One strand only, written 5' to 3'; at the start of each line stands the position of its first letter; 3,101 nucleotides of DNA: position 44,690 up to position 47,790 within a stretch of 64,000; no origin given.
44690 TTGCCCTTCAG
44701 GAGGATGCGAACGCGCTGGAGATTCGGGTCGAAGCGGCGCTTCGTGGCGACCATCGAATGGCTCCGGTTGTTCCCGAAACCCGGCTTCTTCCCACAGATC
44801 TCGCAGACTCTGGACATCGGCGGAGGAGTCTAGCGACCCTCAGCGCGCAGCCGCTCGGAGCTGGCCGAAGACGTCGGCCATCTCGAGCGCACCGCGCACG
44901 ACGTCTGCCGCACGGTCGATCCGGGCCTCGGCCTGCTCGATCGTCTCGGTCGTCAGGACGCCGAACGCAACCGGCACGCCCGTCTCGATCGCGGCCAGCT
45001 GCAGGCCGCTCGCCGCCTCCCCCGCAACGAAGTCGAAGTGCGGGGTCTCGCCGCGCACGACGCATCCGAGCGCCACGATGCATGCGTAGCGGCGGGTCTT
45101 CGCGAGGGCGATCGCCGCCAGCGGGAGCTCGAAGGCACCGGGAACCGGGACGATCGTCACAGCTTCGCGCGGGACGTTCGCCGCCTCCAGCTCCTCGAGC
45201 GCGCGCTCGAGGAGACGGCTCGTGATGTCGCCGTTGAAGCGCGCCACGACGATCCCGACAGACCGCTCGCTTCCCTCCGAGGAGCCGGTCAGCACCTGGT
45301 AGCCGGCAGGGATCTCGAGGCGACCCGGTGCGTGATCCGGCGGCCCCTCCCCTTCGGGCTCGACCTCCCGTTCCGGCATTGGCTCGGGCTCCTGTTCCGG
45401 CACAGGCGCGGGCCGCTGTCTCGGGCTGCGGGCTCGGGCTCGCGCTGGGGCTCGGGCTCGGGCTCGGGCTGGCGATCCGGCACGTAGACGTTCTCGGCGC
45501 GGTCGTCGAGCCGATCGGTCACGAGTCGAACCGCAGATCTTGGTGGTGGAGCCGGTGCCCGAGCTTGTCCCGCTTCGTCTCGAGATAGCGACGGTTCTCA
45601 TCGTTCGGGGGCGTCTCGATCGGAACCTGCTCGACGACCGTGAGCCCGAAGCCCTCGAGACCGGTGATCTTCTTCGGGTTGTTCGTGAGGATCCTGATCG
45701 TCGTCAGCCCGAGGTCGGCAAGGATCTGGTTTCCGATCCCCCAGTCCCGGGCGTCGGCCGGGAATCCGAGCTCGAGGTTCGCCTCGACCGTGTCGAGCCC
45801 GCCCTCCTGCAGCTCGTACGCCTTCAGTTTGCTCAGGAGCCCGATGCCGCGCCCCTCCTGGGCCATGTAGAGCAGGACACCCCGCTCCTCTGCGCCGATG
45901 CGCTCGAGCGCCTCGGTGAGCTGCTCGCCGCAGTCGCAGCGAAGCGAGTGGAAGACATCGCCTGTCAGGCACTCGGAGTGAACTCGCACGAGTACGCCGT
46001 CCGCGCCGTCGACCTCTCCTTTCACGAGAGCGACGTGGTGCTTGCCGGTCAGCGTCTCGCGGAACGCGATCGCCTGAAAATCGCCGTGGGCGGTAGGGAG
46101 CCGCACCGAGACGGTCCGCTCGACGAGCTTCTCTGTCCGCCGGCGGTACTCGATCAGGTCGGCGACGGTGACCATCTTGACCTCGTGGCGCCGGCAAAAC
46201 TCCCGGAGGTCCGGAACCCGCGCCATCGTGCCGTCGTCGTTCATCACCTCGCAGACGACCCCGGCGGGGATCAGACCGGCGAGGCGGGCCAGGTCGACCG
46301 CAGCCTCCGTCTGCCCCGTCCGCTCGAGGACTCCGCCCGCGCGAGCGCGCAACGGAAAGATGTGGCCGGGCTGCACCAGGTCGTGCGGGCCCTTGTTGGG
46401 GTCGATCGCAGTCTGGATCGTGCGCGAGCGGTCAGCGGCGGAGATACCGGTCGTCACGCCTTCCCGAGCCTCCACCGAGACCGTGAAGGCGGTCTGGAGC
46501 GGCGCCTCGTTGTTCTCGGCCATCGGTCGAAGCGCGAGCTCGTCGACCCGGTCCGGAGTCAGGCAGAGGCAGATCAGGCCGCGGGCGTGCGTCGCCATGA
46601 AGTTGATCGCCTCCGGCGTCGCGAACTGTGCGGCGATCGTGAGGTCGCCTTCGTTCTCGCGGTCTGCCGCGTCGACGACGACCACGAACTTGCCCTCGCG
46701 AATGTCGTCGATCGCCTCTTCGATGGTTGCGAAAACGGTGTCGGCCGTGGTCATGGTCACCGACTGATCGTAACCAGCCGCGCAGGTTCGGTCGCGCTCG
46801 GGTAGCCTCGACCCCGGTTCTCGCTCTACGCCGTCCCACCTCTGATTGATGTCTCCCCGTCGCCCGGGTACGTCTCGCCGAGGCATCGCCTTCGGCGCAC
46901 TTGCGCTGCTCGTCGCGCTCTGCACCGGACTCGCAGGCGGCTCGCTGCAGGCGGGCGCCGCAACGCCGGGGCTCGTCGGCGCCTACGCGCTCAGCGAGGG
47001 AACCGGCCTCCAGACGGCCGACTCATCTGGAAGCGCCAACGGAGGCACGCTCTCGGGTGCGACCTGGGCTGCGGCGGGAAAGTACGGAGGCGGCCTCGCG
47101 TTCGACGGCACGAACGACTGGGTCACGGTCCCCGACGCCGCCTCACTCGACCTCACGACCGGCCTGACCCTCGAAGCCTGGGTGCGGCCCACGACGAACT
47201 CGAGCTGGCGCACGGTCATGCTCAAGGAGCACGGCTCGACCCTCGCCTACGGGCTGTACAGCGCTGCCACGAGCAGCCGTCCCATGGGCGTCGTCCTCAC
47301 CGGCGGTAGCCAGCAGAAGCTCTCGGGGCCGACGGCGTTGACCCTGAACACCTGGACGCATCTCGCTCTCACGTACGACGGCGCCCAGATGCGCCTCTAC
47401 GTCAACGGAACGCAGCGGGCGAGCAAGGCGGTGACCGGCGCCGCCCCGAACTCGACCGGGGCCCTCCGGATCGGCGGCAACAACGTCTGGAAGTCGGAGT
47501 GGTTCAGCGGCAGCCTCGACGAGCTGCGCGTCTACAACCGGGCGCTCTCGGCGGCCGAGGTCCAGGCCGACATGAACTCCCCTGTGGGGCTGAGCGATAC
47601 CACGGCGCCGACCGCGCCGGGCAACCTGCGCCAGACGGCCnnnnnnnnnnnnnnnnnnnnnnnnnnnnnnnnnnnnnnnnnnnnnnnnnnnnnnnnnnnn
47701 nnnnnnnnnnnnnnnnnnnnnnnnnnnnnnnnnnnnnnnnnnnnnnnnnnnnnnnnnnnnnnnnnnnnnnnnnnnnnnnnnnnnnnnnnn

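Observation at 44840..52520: Riboflavin operon split by a 4 kb gene on the opposite strand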

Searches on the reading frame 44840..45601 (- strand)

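Call 5: search_protein_families(library=pfam, proteins=[window:44840-45601:-])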
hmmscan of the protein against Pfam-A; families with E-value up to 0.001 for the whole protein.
window:44840-45601:- (253 aa): 1 family
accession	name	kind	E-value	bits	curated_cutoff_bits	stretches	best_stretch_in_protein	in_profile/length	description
PF00885.24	DMRL_synthase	-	2.4e-45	154.3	26.7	1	114-244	3-137/139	6,7-dimethyl-8-ribityllumazine synthase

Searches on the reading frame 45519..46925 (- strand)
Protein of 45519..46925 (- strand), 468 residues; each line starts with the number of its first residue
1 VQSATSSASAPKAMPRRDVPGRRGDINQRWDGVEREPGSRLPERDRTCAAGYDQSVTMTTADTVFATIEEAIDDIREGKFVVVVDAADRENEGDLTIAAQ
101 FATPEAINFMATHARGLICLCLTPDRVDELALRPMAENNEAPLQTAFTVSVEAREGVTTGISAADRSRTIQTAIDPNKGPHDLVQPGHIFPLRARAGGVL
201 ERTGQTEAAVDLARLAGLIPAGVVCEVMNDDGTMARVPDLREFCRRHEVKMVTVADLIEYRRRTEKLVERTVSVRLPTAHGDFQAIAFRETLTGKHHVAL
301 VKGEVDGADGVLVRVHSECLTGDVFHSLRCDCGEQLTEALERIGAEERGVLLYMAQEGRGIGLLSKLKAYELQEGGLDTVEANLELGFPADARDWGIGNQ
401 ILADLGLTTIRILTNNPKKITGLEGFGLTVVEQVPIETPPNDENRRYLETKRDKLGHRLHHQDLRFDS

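Call 5: search_protein_families(library=pfam, proteins=[window:45519-46925:-])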
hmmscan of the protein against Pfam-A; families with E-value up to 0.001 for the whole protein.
window:45519-46925:- (468 aa): 2 families
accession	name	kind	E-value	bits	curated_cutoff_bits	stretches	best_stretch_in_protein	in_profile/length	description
PF00926.24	DHBP_synthase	-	2.2e-86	288.7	26.4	1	69-260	1-191/191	3,4-dihydroxy-2-butanone 4-phosphate synthase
PF00925.25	GTP_cyclohydro2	-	1.6e-72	242.9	23.3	1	270-435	2-165/165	GTP cyclohydrolase II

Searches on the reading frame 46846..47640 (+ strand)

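Call 20: search_protein_families(library=pfam, proteins=[window:46846-47640:+], max_evalue=1)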
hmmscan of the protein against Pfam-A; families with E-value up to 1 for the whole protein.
window:46846-47640:+ (265 aa): 5 families
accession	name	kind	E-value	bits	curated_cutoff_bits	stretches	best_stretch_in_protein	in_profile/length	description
PF13385.13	Laminin_G_3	-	1.2e-37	129.8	27.6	1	87-240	1-151/151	Concanavalin A-like lectin/glucanases superfamily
PF02973.23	Sialidase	-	0.00062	19.8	26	1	178-241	113-183/189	Sialidase, N-terminal domain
PF02210.31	Laminin_G_2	-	0.001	20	22.9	1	152-229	37-123/126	Laminin G domain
PF22925.3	TS_C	-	0.018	15.1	27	1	123-236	89-201/202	Trans-sialidase, C-terminal domain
PF00054.30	Laminin_G_1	-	0.08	13.6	24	1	155-212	40-100/131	Laminin G domain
